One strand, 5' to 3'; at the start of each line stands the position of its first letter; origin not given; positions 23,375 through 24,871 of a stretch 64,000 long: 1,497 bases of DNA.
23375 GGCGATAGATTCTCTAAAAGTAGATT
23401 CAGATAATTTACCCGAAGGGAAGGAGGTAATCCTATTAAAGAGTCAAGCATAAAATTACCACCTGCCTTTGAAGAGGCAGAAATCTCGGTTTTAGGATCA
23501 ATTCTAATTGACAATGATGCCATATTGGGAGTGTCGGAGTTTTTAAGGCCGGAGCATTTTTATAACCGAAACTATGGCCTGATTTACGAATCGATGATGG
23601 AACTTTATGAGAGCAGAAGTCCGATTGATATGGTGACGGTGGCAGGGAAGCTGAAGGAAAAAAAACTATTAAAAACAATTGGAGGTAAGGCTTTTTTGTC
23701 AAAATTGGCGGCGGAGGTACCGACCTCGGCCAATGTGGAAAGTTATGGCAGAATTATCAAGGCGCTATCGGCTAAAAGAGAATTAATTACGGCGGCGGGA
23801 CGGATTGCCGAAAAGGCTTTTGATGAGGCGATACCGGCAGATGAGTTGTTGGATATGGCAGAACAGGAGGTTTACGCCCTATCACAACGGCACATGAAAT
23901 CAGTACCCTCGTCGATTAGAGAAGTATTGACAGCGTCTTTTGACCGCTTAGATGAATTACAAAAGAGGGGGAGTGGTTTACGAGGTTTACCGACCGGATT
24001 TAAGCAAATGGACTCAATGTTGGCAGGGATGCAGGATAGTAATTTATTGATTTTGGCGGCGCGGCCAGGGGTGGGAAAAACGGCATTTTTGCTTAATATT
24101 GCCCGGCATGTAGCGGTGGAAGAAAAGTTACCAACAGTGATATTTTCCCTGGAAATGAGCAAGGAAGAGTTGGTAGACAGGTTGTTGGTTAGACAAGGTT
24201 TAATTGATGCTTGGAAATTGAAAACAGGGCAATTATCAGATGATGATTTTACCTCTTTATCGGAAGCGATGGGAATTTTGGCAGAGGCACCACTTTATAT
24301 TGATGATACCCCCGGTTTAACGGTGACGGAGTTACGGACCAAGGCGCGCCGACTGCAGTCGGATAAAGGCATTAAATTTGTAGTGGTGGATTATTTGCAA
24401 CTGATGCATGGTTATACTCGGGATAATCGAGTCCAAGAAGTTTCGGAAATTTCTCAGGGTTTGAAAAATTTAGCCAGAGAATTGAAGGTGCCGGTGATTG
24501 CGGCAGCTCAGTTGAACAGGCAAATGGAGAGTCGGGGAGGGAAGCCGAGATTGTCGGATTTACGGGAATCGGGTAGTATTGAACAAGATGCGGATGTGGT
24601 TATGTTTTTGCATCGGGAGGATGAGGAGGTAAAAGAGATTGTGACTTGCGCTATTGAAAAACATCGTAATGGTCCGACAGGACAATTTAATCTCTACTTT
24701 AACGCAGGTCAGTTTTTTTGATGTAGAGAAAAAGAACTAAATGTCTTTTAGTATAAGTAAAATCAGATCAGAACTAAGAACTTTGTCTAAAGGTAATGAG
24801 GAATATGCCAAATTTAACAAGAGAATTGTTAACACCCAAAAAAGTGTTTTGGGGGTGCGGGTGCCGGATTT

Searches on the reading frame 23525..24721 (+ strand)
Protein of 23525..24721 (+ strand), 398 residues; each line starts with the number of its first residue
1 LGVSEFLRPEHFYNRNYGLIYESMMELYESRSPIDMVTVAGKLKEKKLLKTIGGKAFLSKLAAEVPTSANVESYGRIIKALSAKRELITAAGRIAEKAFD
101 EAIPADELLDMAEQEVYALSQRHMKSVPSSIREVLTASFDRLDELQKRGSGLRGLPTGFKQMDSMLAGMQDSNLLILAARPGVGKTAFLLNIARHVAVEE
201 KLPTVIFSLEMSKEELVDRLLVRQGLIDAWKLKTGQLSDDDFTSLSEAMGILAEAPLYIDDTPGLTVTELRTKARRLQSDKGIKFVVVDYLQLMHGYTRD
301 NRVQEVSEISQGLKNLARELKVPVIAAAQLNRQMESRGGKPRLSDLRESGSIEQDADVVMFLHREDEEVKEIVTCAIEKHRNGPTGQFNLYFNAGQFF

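Call 71: search_protein_families(library=pfam, proteins=[window:23525-24721:+], max_evalue=0.001)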
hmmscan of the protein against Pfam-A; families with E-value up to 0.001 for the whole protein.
window:23525-24721:+ (398 aa): 5 families
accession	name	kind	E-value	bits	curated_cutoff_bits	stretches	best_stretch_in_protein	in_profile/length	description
PF03796.21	DnaB_C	-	1.1e-96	323.5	27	1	154-394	1-248/255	DnaB-like helicase C terminal domain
PF00772.26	DnaB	-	1.6e-22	79.9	23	1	3-79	26-102/103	DnaB-like helicase N terminal domain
PF13481.12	AAA_25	-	1.4e-16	61.1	27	1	163-330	23-190/195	AAA domain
PF06745.19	ATPase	-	5.6e-05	23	26.6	1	156-331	2-165/231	KaiC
PF20307.4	divDNAB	-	0.00032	19.9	26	0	141-198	43-103/356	Divergent DnaB-like ATPase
